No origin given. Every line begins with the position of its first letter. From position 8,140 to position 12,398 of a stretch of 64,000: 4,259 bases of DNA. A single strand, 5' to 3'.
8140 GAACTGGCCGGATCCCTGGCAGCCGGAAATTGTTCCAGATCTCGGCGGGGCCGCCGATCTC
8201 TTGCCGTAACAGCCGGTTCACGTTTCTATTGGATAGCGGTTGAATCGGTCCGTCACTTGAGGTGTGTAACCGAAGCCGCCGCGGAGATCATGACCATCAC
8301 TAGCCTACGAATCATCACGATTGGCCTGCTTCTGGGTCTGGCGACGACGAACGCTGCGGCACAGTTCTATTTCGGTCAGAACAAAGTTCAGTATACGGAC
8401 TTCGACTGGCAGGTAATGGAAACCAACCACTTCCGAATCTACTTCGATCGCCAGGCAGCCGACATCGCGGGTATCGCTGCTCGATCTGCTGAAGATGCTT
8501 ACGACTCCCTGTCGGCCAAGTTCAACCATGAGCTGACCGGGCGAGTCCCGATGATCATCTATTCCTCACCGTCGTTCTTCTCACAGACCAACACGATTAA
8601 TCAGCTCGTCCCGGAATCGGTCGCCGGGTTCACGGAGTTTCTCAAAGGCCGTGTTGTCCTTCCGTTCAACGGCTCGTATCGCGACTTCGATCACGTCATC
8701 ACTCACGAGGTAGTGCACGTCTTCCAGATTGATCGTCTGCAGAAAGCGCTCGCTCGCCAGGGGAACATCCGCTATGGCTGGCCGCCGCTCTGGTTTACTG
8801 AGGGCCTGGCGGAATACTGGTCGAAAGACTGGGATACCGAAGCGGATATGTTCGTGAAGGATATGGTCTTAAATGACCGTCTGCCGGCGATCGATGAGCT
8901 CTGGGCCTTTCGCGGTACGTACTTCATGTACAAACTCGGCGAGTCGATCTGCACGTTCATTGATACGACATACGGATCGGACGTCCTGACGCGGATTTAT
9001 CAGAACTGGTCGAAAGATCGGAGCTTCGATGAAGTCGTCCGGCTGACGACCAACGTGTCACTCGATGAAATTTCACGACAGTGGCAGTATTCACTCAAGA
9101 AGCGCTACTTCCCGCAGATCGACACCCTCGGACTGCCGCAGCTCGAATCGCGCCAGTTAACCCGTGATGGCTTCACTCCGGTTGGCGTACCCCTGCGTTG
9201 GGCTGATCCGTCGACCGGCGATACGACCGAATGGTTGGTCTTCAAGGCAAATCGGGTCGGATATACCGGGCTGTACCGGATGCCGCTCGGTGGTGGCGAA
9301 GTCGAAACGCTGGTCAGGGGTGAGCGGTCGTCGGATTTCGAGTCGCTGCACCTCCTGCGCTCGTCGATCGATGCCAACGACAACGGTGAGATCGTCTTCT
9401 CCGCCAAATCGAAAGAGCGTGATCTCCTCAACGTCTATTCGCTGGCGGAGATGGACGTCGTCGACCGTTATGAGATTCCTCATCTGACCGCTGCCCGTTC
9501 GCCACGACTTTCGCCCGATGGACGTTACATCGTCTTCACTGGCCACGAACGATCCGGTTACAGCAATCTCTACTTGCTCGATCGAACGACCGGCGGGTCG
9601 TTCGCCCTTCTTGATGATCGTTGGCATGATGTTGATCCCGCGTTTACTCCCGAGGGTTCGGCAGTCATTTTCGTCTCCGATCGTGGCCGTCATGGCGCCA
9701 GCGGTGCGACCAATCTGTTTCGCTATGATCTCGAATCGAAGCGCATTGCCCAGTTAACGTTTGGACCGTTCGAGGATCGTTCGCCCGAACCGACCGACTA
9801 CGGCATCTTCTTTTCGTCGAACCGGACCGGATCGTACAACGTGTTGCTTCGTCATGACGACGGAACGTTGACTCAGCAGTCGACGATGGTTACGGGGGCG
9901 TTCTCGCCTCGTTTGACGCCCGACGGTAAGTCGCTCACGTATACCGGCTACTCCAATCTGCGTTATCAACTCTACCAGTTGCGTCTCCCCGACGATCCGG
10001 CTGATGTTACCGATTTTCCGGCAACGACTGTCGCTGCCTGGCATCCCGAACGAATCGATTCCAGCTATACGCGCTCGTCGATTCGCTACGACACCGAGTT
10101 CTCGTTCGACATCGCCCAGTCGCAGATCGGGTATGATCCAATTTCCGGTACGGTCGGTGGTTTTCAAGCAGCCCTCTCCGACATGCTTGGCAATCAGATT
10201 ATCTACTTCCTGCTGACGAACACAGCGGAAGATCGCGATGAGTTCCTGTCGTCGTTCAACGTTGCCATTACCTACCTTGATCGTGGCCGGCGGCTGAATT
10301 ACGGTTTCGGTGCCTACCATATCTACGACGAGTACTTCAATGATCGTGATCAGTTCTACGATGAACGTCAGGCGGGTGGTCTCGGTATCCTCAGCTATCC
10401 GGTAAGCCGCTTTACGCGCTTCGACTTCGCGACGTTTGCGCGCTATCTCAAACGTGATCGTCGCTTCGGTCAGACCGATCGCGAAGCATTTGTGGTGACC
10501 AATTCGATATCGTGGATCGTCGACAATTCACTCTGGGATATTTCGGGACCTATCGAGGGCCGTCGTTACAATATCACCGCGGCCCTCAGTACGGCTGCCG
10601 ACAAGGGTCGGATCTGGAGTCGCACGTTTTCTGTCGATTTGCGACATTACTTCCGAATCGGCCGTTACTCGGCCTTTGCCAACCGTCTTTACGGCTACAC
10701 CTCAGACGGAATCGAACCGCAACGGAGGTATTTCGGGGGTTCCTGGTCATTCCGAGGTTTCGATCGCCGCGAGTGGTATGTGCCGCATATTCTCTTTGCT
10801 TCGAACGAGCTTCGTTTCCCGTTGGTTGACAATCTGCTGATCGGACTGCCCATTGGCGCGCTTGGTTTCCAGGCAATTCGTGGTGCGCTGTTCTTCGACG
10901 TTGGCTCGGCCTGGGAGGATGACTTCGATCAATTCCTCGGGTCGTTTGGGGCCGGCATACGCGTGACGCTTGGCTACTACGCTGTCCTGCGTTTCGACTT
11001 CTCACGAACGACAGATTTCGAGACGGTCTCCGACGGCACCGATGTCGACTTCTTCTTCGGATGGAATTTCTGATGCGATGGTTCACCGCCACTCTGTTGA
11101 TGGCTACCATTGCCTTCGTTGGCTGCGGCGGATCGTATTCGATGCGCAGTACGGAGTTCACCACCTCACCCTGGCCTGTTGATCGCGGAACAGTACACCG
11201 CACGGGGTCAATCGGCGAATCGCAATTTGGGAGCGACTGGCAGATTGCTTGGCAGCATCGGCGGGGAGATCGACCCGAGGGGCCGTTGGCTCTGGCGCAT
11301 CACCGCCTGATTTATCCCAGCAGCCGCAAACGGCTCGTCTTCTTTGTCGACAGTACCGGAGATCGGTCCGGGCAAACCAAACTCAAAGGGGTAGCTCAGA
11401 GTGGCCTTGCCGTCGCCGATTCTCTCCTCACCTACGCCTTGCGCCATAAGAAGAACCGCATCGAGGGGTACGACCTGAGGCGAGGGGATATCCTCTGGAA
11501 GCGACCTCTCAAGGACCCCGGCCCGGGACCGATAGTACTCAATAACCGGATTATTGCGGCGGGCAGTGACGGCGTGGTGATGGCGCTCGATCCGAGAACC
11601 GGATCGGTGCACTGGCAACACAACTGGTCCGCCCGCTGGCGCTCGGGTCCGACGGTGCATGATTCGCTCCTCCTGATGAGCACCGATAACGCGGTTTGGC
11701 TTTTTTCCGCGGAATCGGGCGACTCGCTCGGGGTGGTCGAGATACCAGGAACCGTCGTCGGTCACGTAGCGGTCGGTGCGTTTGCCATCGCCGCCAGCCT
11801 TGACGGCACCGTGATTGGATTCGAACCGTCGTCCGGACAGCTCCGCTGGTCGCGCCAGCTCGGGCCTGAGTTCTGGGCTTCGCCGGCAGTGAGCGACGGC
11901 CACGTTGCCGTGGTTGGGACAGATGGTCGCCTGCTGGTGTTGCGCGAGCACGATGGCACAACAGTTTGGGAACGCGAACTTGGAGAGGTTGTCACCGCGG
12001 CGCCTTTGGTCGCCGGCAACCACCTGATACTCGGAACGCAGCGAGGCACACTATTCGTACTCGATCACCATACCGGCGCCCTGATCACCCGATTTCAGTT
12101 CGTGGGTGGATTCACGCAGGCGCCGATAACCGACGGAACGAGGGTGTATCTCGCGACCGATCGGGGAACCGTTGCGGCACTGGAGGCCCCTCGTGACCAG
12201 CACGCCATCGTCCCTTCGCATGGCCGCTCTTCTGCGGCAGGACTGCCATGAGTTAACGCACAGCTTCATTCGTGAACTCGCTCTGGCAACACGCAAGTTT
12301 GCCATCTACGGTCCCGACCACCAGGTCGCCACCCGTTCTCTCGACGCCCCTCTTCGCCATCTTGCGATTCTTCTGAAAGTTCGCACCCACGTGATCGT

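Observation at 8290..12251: Omp85-type barrel fused to a zincin motif and TolB-like propeller instead of POTRA domains, translationally coupled to a BamB-like lipoprotein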

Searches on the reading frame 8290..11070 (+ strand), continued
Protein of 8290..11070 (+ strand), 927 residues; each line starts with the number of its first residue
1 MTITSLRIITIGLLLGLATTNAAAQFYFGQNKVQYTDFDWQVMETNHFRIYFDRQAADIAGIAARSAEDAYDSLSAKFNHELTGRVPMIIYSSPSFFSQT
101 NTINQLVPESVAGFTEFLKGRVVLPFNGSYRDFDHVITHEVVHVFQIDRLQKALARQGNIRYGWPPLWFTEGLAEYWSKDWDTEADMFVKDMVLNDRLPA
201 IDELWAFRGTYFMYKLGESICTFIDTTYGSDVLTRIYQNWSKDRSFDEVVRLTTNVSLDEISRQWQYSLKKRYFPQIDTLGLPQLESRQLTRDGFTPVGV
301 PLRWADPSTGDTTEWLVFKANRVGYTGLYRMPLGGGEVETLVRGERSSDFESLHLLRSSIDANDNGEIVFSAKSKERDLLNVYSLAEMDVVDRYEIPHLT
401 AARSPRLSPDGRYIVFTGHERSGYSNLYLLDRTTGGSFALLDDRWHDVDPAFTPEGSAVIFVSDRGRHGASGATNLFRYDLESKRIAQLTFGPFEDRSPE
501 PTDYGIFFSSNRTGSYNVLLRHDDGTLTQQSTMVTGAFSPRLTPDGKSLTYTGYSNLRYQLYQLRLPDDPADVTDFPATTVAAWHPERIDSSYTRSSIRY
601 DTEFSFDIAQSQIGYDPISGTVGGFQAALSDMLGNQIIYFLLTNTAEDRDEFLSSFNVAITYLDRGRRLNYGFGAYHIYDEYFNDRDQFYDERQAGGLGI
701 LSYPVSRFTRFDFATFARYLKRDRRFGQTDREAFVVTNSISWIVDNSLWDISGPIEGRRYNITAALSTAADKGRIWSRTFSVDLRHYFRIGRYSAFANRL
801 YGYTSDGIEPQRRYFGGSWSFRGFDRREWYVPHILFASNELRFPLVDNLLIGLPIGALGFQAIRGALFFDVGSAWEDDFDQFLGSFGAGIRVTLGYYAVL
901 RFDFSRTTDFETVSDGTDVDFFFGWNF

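Call 67: search_protein_families(library=pfam, proteins=[L017:8960-9637:+, L017:9403-10908:+, L027:3029-4834:+, L027:4872-5915:+, L027:1759-2769:+, L029:595-1677:+, L063:8856-9488:-, L063:9496-11019:-, L063:11019-12128:-], max_evalue=0.001)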
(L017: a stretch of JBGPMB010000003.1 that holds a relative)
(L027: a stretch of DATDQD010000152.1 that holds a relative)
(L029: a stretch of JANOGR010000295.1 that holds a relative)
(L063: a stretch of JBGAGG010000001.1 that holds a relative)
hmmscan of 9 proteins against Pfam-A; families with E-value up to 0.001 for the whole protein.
L017:8960-9637:+ (226 aa): 0 families

L017:9403-10908:+ (502 aa): 1 family
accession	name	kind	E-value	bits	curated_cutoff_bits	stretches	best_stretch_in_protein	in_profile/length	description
PF08450.18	SGL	-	0.00013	22.1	26.3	0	386-487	115-219/246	SMP-30/Gluconolactonase/LRE-like region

L027:3029-4834:+ (602 aa): 3 families
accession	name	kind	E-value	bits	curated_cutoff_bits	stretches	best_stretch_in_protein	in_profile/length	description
PF02896.24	PEP-utilizers_C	-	5.3e-105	351.2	22.8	1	266-551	4-291/293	PEP-utilising enzyme, PEP-binding domain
PF05524.18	PEP-utilisers_N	-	5.6e-28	98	24.4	1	17-141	1-121/121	PEP-utilising enzyme, N-terminal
PF00391.29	PEP-utilizers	-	1.3e-17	63.6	23.1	1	168-238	4-72/72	PEP-utilising enzyme, mobile domain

L027:4872-5915:+ (348 aa): 2 families
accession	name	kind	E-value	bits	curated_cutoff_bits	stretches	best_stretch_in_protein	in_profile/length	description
PF10432.14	bact-PGI_C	-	8.8e-56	188.5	24.5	1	195-345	2-151/151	Bacterial phospho-glucose isomerase C-terminal SIS domain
PF01380.27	SIS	-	0.00023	21.4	25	1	51-124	12-89/131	SIS domain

L027:1759-2769:+ (337 aa): 1 family
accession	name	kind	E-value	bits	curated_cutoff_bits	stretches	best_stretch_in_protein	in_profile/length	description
PF00348.22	polyprenyl_synt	-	7.4e-69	232.2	27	1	32-290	3-249/251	Polyprenyl synthetase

L029:595-1677:+ (361 aa): 3 families
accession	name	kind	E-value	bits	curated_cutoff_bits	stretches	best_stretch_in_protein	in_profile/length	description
PF01070.24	FMN_dh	-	2.5e-32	112.7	24.9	2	177-357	207-348/350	FMN-dependent dehydrogenase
PF00478.31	IMPDH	-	2.3e-05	24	25.6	1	262-307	188-232/345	IMP dehydrogenase / GMP reductase domain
PF01645.23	Glu_synthase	-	9.5e-05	22.2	20.4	1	262-318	252-311/369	Conserved region in glutamate synthase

L063:8856-9488:- (210 aa): 1 family
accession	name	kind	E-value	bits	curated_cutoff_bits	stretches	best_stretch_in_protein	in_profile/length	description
PF02441.25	Flavoprotein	-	4.1e-29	101.7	22.7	1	21-202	1-161/162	Flavoprotein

L063:9496-11019:- (507 aa): 0 families

L063:11019-12128:- (369 aa): 1 family
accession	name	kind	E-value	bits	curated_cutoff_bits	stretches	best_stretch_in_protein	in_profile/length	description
PF02618.21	YceG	-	8.8e-81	271.8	32.4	1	68-358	1-274/275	YceG-like family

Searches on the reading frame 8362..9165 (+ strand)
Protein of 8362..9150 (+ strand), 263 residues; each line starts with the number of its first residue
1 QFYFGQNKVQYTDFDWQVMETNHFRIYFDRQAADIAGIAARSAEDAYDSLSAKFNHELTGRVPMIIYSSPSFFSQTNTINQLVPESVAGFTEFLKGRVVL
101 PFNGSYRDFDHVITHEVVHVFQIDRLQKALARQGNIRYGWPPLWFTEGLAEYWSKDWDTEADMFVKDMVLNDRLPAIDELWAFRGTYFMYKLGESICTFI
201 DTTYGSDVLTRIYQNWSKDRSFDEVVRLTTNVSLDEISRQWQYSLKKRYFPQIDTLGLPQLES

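Call 39: search_solved_structures(query=window:8362-9150:+, max_evalue=10, show_alignments=2)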
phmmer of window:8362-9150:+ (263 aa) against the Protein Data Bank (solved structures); distinct sequences matched with E-value up to 10: 0.

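Call 62: predict_structure(alignment_id=A3)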
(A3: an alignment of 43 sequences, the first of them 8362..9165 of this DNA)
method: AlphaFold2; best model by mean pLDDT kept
length: 268 residues; sequences in the alignment: 43
mean_pLDDT: 77.7   pTM: 0.77
mean pLDDT of the five models: 77.7, 76.5, 75.9, 74.4, 73.7
residues with pLDDT >= 90: 110; 70-90: 86; 50-70: 27; < 50: 45
segments of 3 or more residues with pLDDT < 50: 1-11, 73-103
pLDDT, mean of each block of 10 residues (from residue 1): 33 74 88 85 94 93 73 43 39 43 67 89 90 71 93 87 86 91 83 95 94 89 93 96 92 65 48
secondary structure, 60 per line:
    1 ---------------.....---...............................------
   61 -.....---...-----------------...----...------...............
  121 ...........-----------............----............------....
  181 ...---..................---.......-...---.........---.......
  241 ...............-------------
elements in order: E16-20 E24-29 H30-54 E62-66 E90-92 E97-99 H106-131 H143-154 H159-170 H177-183 H187-204 H208-214 H222-230 H234-255

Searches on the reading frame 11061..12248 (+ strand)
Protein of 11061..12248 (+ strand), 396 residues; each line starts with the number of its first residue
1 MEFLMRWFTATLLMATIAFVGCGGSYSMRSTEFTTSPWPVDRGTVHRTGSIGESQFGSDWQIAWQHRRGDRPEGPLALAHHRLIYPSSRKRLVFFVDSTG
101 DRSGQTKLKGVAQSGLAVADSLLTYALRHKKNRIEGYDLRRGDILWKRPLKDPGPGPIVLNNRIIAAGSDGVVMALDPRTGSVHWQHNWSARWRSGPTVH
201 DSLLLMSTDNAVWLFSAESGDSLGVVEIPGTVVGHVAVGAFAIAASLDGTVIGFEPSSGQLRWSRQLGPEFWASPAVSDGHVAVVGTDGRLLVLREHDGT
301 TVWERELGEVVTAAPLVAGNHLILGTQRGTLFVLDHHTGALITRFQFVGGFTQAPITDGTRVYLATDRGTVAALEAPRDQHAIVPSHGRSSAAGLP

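Call 3: search_protein_families(library=pfam, proteins=[window:11061-12248:+], max_evalue=1)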
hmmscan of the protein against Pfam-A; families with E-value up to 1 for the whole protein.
window:11061-12248:+ (396 aa): 12 families
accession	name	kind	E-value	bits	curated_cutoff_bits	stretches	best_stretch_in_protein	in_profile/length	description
PF13360.13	PQQ_2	-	4.1e-30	105.6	27.6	3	215-306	8-99/233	Outer membrane protein assembly factor BamB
PF13570.13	Beta-prop_ACSF4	-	6.9e-25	88.6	133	1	136-373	33-286/329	Beta-alanine-activating enzyme, beta-propeller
PF01011.28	PQQ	-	2.7e-08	33.4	26.7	1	157-192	53-88/595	Glucose/ethanol/alcohol dehydrogenase, beta-propeller domain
PF23414.1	Beta-prop_EML_2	-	0.00024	21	90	1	242-305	13-77/266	Echinoderm microtubule-associated protein second beta-propeller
PF25293.1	Beta-prop_EMC1_N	-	0.00092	19.4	34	0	163-190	33-60/219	EMC1 N-terminal beta-propeller domain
PF25292.1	Beta-prop_CGLA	-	0.02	14.8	26.8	0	243-305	3-69/316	Lambda-carrageenase beta-propeller domain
PF14435.11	SUKH-4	-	0.073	13.6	25.5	0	311-342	71-102/179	SUKH-4 immunity protein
PF06626.17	DUF1152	-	0.076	12.7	27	1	132-162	21-51/295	Protein of unknown function (DUF1152)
PF09142.17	TruB_C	-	0.081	13.1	28.7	0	275-299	22-46/56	tRNA Pseudouridine synthase II, C terminal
PF17005.11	WD40_like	-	0.14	11.9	40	1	278-336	52-109/301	WD40-like domain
PF24817.1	WD40_WDHD1_1st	-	0.14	11.7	109.9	0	162-251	18-110/291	WDHD1 first WD40 domain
PF12894.13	ANAPC4_WD40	-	0.21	12.3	22.9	0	282-346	10-77/91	Anaphase-promoting complex subunit 4 WD40 domain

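Call 4: search_protein_families(library=ncbifam, proteins=[window:11061-12248:+], max_evalue=1)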
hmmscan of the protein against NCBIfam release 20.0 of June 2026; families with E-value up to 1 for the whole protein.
window:11061-12248:+ (396 aa): 8 families
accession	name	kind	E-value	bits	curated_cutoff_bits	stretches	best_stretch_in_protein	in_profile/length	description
TIGR03300.1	assembly_YfgL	equivalog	1.2e-33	116.4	285.2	3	274-376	60-162/377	outer membrane protein assembly factor BamB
NF008351.0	PRK11138.1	equivalog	1.6e-21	76.2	423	2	238-375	255-392/394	outer membrane protein assembly factor BamB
NF053615.1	SerThrKinAfsKStmc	equivalog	5e-10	38.7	1300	1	229-378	654-803/809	protein serine/threonine kinase AfsK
TIGR04528.1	acido_non_PQQ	subfamily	1.9e-09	36.8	650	2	279-346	102-180/493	acido-empty-quinoprotein group A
TIGR03075.1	PQQ_enz_alc_DH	subfamily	1.2e-08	34.1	480.05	2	246-315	441-511/530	PQQ-dependent dehydrogenase, methanol/ethanol family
NF041516.1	PA2928_fam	subfamily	1e-05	25.1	70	1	255-313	75-126/376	PA2928 family protein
TIGR03074.1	PQQ_membr_DH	subfamily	0.0021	16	832.65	1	170-266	354-450/783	membrane-bound PQQ-dependent dehydrogenase, glucose/quinate/shikimate family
NF050114.1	Rv3212_fam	equivalog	0.011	15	150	1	146-187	58-97/393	Rv3212 family protein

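Call 38: search_solved_structures(query=window:11073-12248:+, max_evalue=0.01)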
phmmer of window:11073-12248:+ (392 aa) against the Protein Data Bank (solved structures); distinct sequences matched with E-value up to 0.01: 42.
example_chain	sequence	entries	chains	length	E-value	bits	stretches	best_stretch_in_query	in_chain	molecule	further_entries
6tjh_A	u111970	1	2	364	3.1e-27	98.7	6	241-330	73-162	Cake9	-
6tji_A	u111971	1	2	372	1.9e-25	92.8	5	241-331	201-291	Cake10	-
6tjg_A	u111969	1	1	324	3.8e-23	85.2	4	241-330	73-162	Cake8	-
6tjf_A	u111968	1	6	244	1.4e-17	66.9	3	241-330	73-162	Cake6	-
8prj_A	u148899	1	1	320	4.8e-16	61.9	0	249-318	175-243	v31Bagel8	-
6tje_A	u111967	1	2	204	1.8e-15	60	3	241-330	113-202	Cake5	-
8orr_AAA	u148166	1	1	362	4e-15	58.8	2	234-370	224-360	Outer membrane protein assembly factor BamB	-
4imm_A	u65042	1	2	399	1.7e-14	56.7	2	238-342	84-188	Outer membrane assembly lipoprotein YfgL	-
7awy_A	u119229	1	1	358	8.5e-14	54.5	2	255-353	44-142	Scone-R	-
2yh3_A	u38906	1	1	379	2.5e-13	52.9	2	218-372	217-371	LIPOPROTEIN YFGL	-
5ayw_B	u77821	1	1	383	4.9e-13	51.9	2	199-370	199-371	Outer membrane protein assembly factor BamB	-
3q54_A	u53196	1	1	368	5.2e-13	51.9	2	224-369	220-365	Outer membrane assembly lipoprotein YfgL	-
3hxj_A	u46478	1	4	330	5.2e-13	51.9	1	240-333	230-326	Pyrrolo-quinoline quinone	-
8spr_B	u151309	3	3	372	6e-13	51.7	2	224-369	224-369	Outer membrane protein assembly factor BamB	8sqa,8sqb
7nri_B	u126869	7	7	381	6e-13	51.7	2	221-369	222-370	Outer membrane protein assembly factor BamB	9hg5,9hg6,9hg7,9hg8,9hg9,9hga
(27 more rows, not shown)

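Call 64: find_homologous_proteins(query=window:11073-12248:+, max_evalue=1e-10)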
Query window:11073-12248:+ (392 aa): 9 proteins with E <= 1e-10 among 8000 candidates.
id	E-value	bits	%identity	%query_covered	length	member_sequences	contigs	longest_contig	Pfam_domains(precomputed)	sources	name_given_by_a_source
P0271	2.0e-263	891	100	100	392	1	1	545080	PF01011.29,PF13360.14,PF13570.14,PF25293.2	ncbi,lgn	-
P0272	6.1e-18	83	22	62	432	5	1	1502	PF01011.29,PF13360.14,PF25292.1,PF13570.14,PF24807.2,PF23414.2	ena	-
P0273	6.8e-17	80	26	80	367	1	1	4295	PF13360.14,PF13570.14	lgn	-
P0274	2.7e-16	78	27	84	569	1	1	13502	PF01011.29,PF13360.14,PF13570.14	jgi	-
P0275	8.6e-13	66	25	65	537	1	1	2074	PF01011.29,PF13360.14,PF13570.14,PF25293.2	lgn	-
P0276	2.1e-12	65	23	63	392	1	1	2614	PF01011.29,PF13360.14,PF25171.2,PF12894.14,PF13570.14,PF25293.2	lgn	-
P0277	2.4e-12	65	25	58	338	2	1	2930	PF01011.29,PF13360.14,PF13570.14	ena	-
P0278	5.5e-11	60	26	62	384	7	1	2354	PF01011.29,PF13360.14,PF13570.14,PF25293.2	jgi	-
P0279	8.9e-11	59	32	37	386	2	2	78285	PF01011.29,PF13360.14,PF13570.14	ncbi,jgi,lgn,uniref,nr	ncbi:outer membrane protein assembly factor BamB [Azovibrio restrictus]|uniref:outer membrane protei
